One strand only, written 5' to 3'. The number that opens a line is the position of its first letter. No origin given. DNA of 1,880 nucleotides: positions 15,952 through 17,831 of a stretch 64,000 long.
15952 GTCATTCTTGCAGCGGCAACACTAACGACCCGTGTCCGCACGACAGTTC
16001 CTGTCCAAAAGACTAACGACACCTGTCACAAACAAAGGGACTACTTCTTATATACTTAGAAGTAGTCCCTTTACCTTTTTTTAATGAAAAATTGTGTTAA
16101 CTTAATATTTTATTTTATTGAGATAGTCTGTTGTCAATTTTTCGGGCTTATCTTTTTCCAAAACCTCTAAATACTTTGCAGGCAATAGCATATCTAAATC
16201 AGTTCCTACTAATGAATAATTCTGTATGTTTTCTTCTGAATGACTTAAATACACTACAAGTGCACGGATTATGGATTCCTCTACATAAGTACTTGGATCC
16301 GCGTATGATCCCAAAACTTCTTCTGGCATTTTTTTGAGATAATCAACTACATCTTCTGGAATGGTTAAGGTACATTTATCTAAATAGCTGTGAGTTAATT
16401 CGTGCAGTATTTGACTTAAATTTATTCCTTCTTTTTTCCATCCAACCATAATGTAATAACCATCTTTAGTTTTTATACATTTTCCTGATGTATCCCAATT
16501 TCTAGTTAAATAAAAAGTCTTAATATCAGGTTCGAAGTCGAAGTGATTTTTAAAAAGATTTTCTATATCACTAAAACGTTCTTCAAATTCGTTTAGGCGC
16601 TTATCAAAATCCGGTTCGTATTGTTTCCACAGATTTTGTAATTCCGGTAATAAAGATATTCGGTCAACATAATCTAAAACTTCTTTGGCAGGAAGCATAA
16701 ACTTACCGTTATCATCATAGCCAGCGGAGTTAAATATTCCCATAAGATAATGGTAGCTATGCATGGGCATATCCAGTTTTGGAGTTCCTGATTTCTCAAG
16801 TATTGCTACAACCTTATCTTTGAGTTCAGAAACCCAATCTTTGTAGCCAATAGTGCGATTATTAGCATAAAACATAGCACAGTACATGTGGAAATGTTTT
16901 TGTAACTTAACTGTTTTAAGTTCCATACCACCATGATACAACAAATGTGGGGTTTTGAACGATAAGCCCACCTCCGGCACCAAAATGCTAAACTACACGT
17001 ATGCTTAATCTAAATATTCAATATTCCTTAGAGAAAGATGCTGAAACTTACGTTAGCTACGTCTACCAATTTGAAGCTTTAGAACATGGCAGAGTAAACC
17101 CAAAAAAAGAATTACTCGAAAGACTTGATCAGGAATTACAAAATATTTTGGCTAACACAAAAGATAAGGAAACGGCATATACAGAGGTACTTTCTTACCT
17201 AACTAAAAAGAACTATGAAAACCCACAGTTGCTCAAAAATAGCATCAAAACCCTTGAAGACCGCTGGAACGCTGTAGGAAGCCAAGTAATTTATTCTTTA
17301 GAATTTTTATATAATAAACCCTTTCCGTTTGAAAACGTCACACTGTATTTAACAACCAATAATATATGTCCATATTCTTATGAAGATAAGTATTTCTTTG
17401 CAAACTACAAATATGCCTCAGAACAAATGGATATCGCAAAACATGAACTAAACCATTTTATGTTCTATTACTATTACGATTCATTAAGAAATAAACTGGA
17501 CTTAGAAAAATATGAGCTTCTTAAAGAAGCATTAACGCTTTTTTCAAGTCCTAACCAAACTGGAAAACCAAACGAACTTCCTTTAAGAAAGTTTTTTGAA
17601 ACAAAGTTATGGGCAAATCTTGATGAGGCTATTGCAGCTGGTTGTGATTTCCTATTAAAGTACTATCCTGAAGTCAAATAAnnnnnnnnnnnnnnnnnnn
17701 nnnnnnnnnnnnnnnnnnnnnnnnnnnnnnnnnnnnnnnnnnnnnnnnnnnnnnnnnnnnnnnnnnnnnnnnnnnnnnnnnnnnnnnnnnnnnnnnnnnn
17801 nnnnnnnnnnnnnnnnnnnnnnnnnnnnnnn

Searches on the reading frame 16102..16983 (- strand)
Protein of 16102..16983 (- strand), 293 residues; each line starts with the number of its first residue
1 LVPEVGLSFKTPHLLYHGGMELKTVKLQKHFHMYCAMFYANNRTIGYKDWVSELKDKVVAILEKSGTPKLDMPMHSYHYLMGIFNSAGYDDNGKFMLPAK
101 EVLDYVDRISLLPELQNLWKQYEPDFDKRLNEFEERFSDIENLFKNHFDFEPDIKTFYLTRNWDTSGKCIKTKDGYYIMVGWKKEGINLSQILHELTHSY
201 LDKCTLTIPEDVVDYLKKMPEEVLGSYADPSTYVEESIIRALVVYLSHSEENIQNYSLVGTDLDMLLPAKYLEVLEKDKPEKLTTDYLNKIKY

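Call 15: search_protein_families(library=pfam, proteins=[window:16102-16983:-], max_evalue=0.1)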
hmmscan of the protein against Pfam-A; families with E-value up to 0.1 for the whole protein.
window:16102-16983:- (293 aa): 0 families

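Call 23: find_homologous_proteins(query=window:16105-16926:-, max_evalue=0.01)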
Query window:16105-16926:- (274 aa): 14 proteins with E <= 0.01 among 443 candidates.
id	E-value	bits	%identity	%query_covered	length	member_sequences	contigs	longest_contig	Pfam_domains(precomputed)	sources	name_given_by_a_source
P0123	1.7e-183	626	100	100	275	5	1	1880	-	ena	-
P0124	8.9e-162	555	87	100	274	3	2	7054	-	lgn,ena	-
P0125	2.4e-158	544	84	100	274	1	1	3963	-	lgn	-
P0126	4.9e-151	520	83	100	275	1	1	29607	-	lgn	-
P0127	1.8e-129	449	70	99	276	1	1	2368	-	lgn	-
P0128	2.3e-126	439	71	100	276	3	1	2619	-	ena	-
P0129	1.1e-95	338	53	99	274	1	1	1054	-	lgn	-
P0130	7.0e-91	322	55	93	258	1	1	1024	-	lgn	-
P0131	7.1e-87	309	51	99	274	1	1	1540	-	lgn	-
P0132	3.2e-85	304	50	100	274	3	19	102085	-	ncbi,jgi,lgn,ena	-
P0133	5.1e-80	287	48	100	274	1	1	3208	-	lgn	-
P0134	9.3e-75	269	53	80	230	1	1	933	-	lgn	-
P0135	6.0e-65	237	40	99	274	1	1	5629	-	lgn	-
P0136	9.1e-65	237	42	99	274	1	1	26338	-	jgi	jgi:hypothetical protein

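Call 27: search_protein_families(library=ncbifam, proteins=[window:16105-16926:-], max_evalue=1)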
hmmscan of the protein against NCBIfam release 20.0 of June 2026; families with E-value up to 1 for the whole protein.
window:16105-16926:- (274 aa): 0 families

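Call 34: predict_structure(alignment_id=A2)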
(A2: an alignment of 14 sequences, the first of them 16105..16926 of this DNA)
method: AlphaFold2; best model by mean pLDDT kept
length: 274 residues; sequences in the alignment: 14
mean_pLDDT: 88.0   pTM: 0.87
mean pLDDT of the five models: 88.0, 87.6, 86.6, 85.6, 84.3
residues with pLDDT >= 90: 151; 70-90: 106; 50-70: 17; < 50: 0
segments of 3 or more residues with pLDDT < 50: none
pLDDT, mean of each block of 10 residues (from residue 1): 92 93 68 87 96 87 88 84 95 97 90 92 96 94 80 88 81 94 92 82 60 89 94 85 81 96 96 88
secondary structure, 60 per line:
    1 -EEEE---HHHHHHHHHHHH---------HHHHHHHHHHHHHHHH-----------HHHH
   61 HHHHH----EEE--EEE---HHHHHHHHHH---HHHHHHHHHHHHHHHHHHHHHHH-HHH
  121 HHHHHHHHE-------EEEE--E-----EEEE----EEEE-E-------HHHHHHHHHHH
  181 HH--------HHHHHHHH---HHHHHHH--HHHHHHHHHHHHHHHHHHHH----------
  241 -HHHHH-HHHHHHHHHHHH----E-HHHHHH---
elements in order: E2-5 H9-20 H30-45 H57-65 E70-72 E75-77 H81-90 H94-116 H118-128 E137-140 E149-152 E157-160 H170-182 H191-198 H202-208 H211-230 H242-246 H248-259 H266-271

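Call 66: search_solved_structures(query=A2, max_evalue=10, show_alignments=3)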
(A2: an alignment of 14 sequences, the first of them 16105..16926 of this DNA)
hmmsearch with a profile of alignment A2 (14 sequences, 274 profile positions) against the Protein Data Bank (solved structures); distinct sequences matched with E-value up to 10: 5.
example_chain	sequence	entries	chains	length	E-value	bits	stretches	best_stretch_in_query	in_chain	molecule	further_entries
1umn_A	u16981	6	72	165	0.067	15.8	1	77-133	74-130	DPS-LIKE PEROXIDE RESISTANCE PROTEIN | DNA PROTECTION DURING STARVATION PROTEIN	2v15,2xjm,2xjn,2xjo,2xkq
2bw1_A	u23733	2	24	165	0.067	15.8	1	77-133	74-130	DPS-LIKE PEROXIDE RESISTANCE PROTEIN | DNA PROTECTION DURING STARVATION PROTEIN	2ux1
1lln_A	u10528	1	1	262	0.1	15.1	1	115-152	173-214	Antiviral Protein 3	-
2cf7_A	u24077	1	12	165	0.12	14.9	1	86-133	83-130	DPR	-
7naf_5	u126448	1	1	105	1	11.9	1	75-120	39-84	Ribosomal RNA-processing protein 17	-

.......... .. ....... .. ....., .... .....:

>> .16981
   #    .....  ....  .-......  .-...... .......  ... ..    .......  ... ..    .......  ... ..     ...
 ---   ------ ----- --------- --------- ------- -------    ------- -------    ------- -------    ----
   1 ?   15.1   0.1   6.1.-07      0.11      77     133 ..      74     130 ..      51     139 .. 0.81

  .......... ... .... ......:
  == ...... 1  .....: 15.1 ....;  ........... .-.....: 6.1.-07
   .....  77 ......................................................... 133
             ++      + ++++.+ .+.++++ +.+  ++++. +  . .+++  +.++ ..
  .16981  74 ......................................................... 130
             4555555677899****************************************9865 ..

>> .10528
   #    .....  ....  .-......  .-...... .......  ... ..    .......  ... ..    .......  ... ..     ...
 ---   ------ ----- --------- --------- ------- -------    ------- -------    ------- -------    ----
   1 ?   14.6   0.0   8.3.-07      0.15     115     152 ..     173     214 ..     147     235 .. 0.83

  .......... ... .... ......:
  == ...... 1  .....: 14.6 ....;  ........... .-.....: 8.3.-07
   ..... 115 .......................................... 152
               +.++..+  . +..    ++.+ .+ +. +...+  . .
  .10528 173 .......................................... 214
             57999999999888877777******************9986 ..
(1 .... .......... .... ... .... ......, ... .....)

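Call 72: search_protein_representatives(alignment_id=A2)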
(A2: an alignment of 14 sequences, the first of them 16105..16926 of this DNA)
Query: 14 sequences, 274 profile positions. Proteins with E-value up to 0.001 (for the whole library): 15; up to 1e-10: 11; up to 1e-30: 5. The best 15 are listed.
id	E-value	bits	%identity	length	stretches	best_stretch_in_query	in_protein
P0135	2.7e-124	430.4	-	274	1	1-273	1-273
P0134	4.2e-104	364.1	-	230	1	53-272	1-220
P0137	7.2e-82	291.2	-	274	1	1-273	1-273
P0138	2.4e-63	230.5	-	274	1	1-273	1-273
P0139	2.0e-37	145.5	-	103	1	1-102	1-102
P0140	1.2e-29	119.9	-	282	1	10-272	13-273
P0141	5.2e-28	114.6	-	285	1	5-269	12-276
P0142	9.0e-27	110.5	-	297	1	9-272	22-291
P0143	1.4e-21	93.5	-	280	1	1-271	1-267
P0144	2.6e-19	86.0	-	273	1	11-271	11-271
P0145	5.3e-12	62.1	-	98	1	2-72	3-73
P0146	5.0e-10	55.6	-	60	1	217-273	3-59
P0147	4.3e-04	36.1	-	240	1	74-230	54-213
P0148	4.5e-04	36.1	-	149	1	82-190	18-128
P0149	5.0e-04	35.9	-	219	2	46-117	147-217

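Call 73: find_encoding_contigs(protein=P0140, flank=4000, max_places=2)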
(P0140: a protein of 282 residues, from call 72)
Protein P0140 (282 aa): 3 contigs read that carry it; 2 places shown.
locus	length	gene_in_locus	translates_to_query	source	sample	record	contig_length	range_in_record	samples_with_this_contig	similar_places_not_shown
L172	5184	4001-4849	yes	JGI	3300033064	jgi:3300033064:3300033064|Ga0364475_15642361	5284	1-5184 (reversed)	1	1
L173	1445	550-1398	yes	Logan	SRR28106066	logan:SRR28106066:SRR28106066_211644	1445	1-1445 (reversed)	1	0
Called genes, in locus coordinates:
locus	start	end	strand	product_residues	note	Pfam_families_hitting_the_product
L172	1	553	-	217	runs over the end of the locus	?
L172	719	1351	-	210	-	-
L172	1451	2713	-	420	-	PF05193:Peptidase_M16_C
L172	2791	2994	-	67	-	-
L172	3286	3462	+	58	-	-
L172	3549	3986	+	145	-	PF13485:Peptidase_MA_2 (faint)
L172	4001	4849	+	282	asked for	-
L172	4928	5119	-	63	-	-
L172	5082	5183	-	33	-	?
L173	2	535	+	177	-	?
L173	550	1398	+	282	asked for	-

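Call 77: find_encoding_contigs(protein=P0143, flank=4000, max_places=2)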
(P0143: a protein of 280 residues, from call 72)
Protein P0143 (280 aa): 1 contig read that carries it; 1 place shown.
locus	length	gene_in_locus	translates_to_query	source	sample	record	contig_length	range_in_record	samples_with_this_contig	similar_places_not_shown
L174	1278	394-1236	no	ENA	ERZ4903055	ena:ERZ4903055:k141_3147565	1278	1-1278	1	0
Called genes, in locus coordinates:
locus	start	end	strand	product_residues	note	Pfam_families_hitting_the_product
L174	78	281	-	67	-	-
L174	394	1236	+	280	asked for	-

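Call 78: find_encoding_contigs(protein=P0144, flank=4000, max_places=2)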
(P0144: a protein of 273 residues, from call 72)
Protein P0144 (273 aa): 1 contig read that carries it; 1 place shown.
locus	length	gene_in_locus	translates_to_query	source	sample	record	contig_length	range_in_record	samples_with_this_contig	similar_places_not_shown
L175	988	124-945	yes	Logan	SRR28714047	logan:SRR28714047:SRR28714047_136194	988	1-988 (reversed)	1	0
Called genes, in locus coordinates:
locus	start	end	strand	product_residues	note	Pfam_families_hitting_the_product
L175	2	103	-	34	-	?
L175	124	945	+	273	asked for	-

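Call 79: find_encoding_contigs(protein=P0142, flank=4000, max_places=2)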
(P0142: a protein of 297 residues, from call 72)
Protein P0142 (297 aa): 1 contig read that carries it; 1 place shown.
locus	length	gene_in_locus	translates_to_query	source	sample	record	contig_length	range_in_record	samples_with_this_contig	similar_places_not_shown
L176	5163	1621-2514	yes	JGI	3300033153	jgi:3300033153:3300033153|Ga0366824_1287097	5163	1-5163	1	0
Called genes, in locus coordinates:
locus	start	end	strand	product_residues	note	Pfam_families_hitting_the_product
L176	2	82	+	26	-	?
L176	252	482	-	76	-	-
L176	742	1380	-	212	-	-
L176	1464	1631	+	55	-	-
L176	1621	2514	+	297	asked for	-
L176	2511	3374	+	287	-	-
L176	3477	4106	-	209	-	-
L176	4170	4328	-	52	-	-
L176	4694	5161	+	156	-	?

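Call 88: fold_search(model_id=the predicted structure, library=pdb)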
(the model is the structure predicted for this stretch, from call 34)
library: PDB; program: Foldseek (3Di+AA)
matches with E <= 10: 108; with E <= 0.001: 0
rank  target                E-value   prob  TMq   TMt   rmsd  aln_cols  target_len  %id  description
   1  3dwc_A                9.3e-02  0.25  0.24  0.15  16.6       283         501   12  Trypanosoma Cruzi Metallocarboxypeptidase 1 (released 2008-09-09)
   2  7xyo_A                1.1e-01  0.30  0.23  0.14  16.3       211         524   12  Crystal Structure of a M61 aminopeptidase family member from Myxococcus fulvus (released 2023-06-07)
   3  3o0y_B                9.3e-01  0.04  0.18  0.10  21.1       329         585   12  The crystal structure of the putative lipoprotein from Colwellia psychrerythraea (released 2010-09-22)
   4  5xbv                  1.4e+00  0.28  0.20  0.39   4.2        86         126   21  Crystal structure of Wss1 mutant from saccharomyces cerevisiae (released 2018-03-28)
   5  9dh5                  1.6e+00  0.02  0.15  0.03  20.4       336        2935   13  State-1 of the motor domain from full-length human dynein-1 in 5mM AMPPNP with 5mM Mg2+ (released 2025-04-23)
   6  1pwv_A                2.0e+00  0.12  0.26  0.12   8.0       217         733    8  Crystal structure of Anthrax Lethal Factor wild-type protein complexed with an optimised peptide substrate. (released 2004-02-03)
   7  9peb                  2.2e+00  0.04  0.12  0.05  13.1       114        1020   13  Cryo-EM structure of Arabidopsis thaliana Met1 (released 2025-10-22)
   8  5n77_E                2.2e+00  0.03  0.13  0.13  14.1       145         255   12  Crystal structure of the cytosolic domain of the CorA magnesium channel from Escherichia coli in complex with magnesiu (released 2017-07-12)
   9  5uz7_A                2.2e+00  0.02  0.10  0.14  19.0       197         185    9  Volta phase plate cryo-electron microscopy structure of a calcitonin receptor-heterotrimeric Gs protein complex (released 2017-05-03)
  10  5ac4_A                2.4e+00  0.25  0.19  0.09   3.0        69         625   13  GH20C, Beta-hexosaminidase from Streptococcus pneumoniae in complex with GalNAc (released 2015-09-23)
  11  3tgh                  2.4e+00  0.15  0.09  0.08   1.8        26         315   23  GAP50 the anchor in the inner membrane complex of Plasmodium (released 2012-03-07)
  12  8tb0_R                2.4e+00  0.01  0.10  0.07  23.5       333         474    9  Cryo-EM Structure of GPR61-G protein complex stabilized by scFv16 (released 2023-10-04)
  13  7z8f_n                2.7e+00  0.02  0.14  0.02  23.4       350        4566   12  Composite structure of dynein-dynactin-BICDR on microtubules (released 2022-07-27)
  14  9l84_A                2.9e+00  0.01  0.10  0.12  17.5       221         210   10  Structure of beta1-AR-Gs complex bound to epinephrine and an allosteric modulator (released 2025-12-31)
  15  7rhs_A                2.9e+00  0.01  0.12  0.09  23.8       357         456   13  Cryo-EM structure of apo-state of human CNGA3/CNGB3 channel (released 2022-03-02)
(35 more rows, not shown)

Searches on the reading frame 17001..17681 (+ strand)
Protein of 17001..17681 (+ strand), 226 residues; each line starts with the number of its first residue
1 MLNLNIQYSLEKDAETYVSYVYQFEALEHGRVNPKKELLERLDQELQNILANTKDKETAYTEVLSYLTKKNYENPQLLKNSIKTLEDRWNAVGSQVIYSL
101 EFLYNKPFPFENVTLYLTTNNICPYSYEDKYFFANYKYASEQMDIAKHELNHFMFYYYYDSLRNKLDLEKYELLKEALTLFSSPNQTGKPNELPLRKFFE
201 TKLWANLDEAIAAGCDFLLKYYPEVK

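Call 15: search_protein_families(library=pfam, proteins=[window:17001-17681:+], max_evalue=0.1)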
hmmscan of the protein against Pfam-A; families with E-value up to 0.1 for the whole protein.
window:17001-17681:+ (226 aa): 0 families

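Call 27: search_protein_families(library=ncbifam, proteins=[window:17001-17678:+], max_evalue=1)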
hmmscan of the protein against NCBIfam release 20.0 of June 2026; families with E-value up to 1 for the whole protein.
window:17001-17678:+ (226 aa): 1 family
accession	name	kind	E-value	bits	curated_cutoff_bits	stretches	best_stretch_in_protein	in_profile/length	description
TIGR02451.1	anti_sig_ChrR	subfamily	0.044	13.6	124.5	1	43-97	59-117/216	ChrR family anti-sigma-E factor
